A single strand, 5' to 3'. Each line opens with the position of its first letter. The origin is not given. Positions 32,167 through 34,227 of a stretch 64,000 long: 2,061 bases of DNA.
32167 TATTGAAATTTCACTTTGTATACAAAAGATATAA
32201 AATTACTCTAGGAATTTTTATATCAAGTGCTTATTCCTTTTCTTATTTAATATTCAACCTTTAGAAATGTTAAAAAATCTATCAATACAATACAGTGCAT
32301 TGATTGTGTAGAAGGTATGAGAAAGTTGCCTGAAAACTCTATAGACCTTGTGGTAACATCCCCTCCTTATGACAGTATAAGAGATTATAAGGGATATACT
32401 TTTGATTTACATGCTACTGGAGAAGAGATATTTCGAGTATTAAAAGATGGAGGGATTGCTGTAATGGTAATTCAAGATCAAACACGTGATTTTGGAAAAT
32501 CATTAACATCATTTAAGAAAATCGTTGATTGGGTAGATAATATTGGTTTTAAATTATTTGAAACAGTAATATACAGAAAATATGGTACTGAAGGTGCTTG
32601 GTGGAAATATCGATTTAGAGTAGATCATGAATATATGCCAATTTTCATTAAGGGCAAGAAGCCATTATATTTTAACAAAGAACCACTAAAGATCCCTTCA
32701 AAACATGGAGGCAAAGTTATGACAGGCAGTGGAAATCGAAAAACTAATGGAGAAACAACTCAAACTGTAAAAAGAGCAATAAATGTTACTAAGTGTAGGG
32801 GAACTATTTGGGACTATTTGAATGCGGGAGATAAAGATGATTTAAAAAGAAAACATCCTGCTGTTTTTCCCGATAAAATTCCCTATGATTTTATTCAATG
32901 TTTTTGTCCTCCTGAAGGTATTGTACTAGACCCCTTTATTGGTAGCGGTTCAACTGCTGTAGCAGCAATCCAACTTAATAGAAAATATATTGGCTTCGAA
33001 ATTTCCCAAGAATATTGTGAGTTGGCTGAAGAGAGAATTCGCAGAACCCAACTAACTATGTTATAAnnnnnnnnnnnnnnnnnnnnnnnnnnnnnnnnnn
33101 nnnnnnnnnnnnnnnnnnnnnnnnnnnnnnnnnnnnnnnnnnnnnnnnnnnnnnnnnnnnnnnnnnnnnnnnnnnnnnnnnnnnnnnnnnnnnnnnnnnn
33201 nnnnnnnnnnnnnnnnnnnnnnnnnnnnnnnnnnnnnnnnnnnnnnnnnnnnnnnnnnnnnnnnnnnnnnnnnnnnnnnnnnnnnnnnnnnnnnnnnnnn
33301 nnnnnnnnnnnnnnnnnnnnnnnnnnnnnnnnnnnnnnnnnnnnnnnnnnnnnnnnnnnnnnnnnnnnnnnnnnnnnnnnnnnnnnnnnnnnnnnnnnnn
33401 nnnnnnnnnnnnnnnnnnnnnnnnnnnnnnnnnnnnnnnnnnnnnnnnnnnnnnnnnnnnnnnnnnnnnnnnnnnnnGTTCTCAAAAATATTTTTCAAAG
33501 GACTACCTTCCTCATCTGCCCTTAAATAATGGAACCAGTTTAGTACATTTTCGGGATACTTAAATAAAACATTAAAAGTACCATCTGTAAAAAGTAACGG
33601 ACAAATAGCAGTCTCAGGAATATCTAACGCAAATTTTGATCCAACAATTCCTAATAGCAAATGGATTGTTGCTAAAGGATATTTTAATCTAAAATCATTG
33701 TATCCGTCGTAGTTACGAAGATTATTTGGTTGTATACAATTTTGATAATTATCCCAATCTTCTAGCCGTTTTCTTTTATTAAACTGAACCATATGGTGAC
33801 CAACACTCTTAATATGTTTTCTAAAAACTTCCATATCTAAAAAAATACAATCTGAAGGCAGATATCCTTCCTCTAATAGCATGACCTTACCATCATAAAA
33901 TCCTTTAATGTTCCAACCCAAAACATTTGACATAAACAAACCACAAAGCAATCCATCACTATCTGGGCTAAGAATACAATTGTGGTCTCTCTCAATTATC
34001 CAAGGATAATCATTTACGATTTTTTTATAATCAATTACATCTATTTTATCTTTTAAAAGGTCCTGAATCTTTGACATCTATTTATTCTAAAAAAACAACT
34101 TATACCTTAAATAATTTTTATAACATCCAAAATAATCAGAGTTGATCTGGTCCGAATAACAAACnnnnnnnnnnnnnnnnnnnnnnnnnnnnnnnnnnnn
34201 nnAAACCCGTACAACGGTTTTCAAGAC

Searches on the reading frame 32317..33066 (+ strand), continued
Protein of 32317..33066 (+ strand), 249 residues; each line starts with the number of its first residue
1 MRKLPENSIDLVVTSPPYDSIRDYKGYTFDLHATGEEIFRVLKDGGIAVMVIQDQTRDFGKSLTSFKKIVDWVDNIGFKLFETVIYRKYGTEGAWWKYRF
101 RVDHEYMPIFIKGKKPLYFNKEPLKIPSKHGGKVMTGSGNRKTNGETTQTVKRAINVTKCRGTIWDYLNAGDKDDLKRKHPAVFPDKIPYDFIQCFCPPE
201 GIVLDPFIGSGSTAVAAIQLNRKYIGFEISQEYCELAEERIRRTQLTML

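Call 78: search_protein_families(library=pfam, proteins=[P0139, P0161, P0186, P0178, P0146, P0235], max_evalue=0.001)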
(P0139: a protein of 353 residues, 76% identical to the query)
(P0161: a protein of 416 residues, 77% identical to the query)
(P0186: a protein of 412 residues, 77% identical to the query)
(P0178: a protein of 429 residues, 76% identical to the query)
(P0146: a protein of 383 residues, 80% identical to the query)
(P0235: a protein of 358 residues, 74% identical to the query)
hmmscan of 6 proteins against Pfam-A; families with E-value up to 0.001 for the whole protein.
P0139 (353 aa): 6 families
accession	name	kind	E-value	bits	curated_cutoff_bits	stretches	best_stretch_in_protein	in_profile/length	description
PF01555.25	N6_N4_Mtase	-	2.4e-36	126.2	26.7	1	113-343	1-221/221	DNA methylase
PF01726.22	LexA_DNA_bind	-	1.4e-19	70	23.7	1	1-64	1-64/65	LexA DNA binding domain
PF08241.18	Methyltransf_11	-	5.6e-06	27.4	21.2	0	78-153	28-94/95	Methyltransferase domain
PF02086.21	MethyltransfD12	-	2.8e-05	24.4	22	0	305-342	22-59/253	D12 class N6 adenine-specific DNA methyltransferase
PF13649.12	Methyltransf_25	-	9.9e-05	23.4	27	0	307-346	1-42/97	Methyltransferase domain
PF09445.16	Methyltransf_15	-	0.00016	21.7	22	0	86-141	43-102/165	RNA cap guanine-N2 methyltransferase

P0161 (416 aa): 3 families
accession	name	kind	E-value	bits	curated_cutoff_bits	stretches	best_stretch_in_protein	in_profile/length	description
PF01555.25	N6_N4_Mtase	-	1.2e-38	133.7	26.7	1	175-405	1-221/221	DNA methylase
PF02086.21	MethyltransfD12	-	4.3e-06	27.1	22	0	367-407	22-62/253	D12 class N6 adenine-specific DNA methyltransferase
PF08241.18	Methyltransf_11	-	0.00064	20.8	21.2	0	150-215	39-94/95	Methyltransferase domain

P0186 (412 aa): 2 families
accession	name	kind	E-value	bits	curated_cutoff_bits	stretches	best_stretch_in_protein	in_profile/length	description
PF01555.25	N6_N4_Mtase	-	2.4e-38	132.7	26.7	1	171-400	1-220/221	DNA methylase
PF02086.21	MethyltransfD12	-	6.7e-05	23.2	22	0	362-408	21-68/253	D12 class N6 adenine-specific DNA methyltransferase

P0178 (429 aa): 1 family
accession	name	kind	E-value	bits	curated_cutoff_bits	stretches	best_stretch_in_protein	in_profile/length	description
PF01555.25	N6_N4_Mtase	-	2e-35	123.2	26.7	1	186-416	1-221/221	DNA methylase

P0146 (383 aa): 4 families
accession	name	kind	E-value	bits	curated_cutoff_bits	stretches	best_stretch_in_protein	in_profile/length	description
PF01555.25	N6_N4_Mtase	-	7e-39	134.5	26.7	1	142-372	1-221/221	DNA methylase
PF02086.21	MethyltransfD12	-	2.3e-07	31.3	22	1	334-380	22-69/253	D12 class N6 adenine-specific DNA methyltransferase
PF08241.18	Methyltransf_11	-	0.00022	22.2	21.2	0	341-377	5-41/95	Methyltransferase domain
PF09445.16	Methyltransf_15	-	0.00046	20.3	22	0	123-166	52-96/165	RNA cap guanine-N2 methyltransferase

P0235 (358 aa): 9 families
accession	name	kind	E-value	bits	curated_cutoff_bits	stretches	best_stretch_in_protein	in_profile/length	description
PF01555.25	N6_N4_Mtase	-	7.8e-34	118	26.7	1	116-346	1-221/221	DNA methylase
PF01726.22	LexA_DNA_bind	-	4.5e-16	58.8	23.7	1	2-64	3-65/65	LexA DNA binding domain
PF09445.16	Methyltransf_15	-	1e-05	25.6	22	0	309-349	3-43/165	RNA cap guanine-N2 methyltransferase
PF13730.12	HTH_36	-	2.2e-05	24.6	25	1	3-55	3-55/55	Helix-turn-helix domain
PF08241.18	Methyltransf_11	-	7.1e-05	23.8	21.2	0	86-156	32-94/95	Methyltransferase domain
PF12802.13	MarR_2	-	0.00011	22.7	27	1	2-61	2-56/61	MarR family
PF01170.24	UPF0020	-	0.00023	21.4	22.3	0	84-162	92-169/197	RMKL-like, methyltransferase domain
PF21984.2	DnaD_N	-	0.00049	20.7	27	1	3-64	14-74/101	DnaD N-terminal domain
PF02086.21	MethyltransfD12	-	0.00096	19.4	22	0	307-355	21-69/253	D12 class N6 adenine-specific DNA methyltransferase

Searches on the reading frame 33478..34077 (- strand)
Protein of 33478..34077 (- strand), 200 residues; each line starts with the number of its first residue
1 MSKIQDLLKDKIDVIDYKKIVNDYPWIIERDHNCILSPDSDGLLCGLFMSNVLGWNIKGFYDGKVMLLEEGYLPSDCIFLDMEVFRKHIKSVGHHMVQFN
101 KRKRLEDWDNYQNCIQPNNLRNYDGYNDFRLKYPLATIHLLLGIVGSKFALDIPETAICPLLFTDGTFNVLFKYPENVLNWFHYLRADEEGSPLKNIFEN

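Call 45: predict_structure(alignment_id=A2)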
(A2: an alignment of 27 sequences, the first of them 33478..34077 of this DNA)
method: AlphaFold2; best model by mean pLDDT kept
length: 200 residues; sequences in the alignment: 27
mean_pLDDT: 83.0   pTM: 0.85
mean pLDDT of the five models: 83.0, 76.4, 75.3, 74.9, 68.6
residues with pLDDT >= 90: 84; 70-90: 73; 50-70: 39; < 50: 4
segments of 3 or more residues with pLDDT < 50: 98-100
pLDDT, mean of each block of 10 residues (from residue 1): 62 88 97 94 94 97 94 96 88 68 65 84 59 82 94 84 71 76 88 80
secondary structure, 60 per line:
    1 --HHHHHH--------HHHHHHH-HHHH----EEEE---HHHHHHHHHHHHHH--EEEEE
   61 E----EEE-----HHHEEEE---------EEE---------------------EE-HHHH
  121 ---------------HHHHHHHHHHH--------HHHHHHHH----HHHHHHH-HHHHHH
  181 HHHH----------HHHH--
elements in order: H3-8 H17-23 H25-28 E33-36 H40-53 E56-61 E66-68 E77-80 E90-92 H117-120 H136-146 H155-162 H167-173 H175-184 H195-198

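Call 49: fold_search(model_id=the predicted structure, library=pdb)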
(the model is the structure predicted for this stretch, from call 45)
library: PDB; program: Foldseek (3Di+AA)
matches with E <= 10: 433; with E <= 0.001: 0
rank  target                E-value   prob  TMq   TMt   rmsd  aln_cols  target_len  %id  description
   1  5vjn_B                1.0e-01  0.60  0.22  0.25   6.1        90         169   13  Crystal Structure of Adenine Phosphoribosyltransferase from Saccharomyces cerevisiae Complexed with D-2,5-Dideoxy-2,5- (released 2017-12-27)
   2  5xp0_B                1.2e-01  0.41  0.28  0.37   7.1       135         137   15  Crystal structure of master biofilm regulator CsgD regulatory domain (released 2018-06-20)
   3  5vjp_A                2.0e-01  0.33  0.22  0.25   4.9        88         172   15  Crystal Structure of Adenine Phosphoribosyltransferase from Saccharomyces cerevisiae Complexed with L-2,5-Dideoxy-2,5- (released 2017-12-27)
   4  1g2p                  2.6e-01  0.33  0.20  0.23   6.2        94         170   15  CRYSTAL STRUCTURE OF ADENINE PHOSPHORIBOSYLTRANSFERASE (released 2001-12-05)
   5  4jit_D                2.8e-01  0.41  0.25  0.33   5.0        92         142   13  Crystal Structure of E. coli XGPRT in complex with (S)-3-(Guanin-9-yl)pyrrolidin-N-ylacetylphosphonic acid (released 2014-12-24)
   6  5vjn_A                2.8e-01  0.41  0.22  0.24   6.1        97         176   12  Crystal Structure of Adenine Phosphoribosyltransferase from Saccharomyces cerevisiae Complexed with D-2,5-Dideoxy-2,5- (released 2017-12-27)
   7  7d62_A                2.9e-01  0.15  0.27  0.20  13.5       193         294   18  pGpG-specific phosphodiesterase - PggH from Vibrio cholrae (released 2020-10-28)
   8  6nfe_A                3.5e-01  0.30  0.29  0.22   5.7       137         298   12  Crystal Structure of Ribose-phosphate Pyrophosphokinase from Legionella pneumophila with bound AMP, ADP, and Ribose-5- (released 2019-01-02)
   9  3k92_E                4.0e-01  0.12  0.28  0.17  14.5       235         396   12  Crystal structure of a E93K mutant of the majour Bacillus subtilis glutamate dehydrogenase RocG (released 2010-06-02)
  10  4x45_B                4.2e-01  0.15  0.23  0.25   7.6       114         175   10  Crystal Structure of F173G Mutant of Human APRT (released 2015-12-02)
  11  6jn9                  4.2e-01  0.15  0.31  0.17  11.5       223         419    9  Cryo-EM structure of glutamate dehydrogenase from Thermococcus profundus (released 2020-02-12)
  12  8ouw_E                4.2e-01  0.09  0.26  0.11  20.1       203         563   14  Cryo-EM structure of CMG helicase bound to TIM-1/TIPN-1 and homodimeric DNSN-1 on fork DNA (Caenorhabditis elegans) (released 2023-08-16)
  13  7f1p_A                4.5e-01  0.23  0.25  0.15   6.3       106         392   10  Crystal structure of Pseudomonas putida methionine gamma-lyase Q349S mutant ligand-free form. (released 2022-04-20)
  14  8w0c_B                4.5e-01  0.12  0.27  0.11  13.7       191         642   12  Crystal structure of Acetyl-CoA synthetase 2 from Candida albicans in complex with a cyclopentyl ester AMP inhibitor (released 2024-02-21)
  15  3p52_A                4.8e-01  0.05  0.16  0.15  14.2       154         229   10  NH3-dependent NAD synthetase from Campylobacter jejuni subsp. jejuni NCTC 11168 in complex with the nitrate ion (released 2010-10-27)
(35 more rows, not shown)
